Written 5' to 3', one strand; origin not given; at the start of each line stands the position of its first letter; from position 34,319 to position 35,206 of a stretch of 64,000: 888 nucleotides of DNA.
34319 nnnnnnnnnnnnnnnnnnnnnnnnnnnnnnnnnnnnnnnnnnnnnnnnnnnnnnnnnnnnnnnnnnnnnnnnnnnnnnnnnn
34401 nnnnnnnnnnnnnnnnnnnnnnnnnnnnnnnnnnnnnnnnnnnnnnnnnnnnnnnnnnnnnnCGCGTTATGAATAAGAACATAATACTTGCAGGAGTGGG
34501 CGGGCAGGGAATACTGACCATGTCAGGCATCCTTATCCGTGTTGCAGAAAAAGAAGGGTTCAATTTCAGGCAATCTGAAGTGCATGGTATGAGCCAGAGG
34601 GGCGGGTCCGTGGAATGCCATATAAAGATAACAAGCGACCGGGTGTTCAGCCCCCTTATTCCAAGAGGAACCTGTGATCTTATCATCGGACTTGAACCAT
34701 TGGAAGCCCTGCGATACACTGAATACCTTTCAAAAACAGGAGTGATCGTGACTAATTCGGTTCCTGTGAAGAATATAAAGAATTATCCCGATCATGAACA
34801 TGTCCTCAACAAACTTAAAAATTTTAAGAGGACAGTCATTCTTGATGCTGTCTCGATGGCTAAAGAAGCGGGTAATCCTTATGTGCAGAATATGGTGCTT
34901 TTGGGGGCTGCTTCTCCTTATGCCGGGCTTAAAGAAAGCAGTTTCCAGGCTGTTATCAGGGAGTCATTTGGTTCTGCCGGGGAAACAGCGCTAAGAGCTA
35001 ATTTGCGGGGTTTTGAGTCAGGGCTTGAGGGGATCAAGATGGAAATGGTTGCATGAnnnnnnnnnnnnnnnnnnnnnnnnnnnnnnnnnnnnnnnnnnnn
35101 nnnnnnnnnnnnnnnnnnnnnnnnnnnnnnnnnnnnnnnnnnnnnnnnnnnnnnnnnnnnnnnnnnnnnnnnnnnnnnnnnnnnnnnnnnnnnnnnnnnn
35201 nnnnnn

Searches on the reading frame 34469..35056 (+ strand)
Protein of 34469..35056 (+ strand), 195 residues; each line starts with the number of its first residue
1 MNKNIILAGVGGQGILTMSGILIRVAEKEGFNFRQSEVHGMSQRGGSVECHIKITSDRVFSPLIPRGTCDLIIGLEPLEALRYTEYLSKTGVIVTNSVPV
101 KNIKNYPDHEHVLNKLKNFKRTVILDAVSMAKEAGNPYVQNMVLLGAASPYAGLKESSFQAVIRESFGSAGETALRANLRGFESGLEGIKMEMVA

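Call 29: search_protein_families(library=pfam, proteins=[window:34469-35056:+], max_evalue=0.01)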
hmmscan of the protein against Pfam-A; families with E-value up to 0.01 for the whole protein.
window:34469-35056:+ (195 aa): 1 family
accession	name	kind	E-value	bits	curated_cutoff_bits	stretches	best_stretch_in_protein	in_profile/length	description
PF01558.24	POR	-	3.5e-36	125.4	27.4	1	11-187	1-173/173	Pyruvate ferredoxin/flavodoxin oxidoreductase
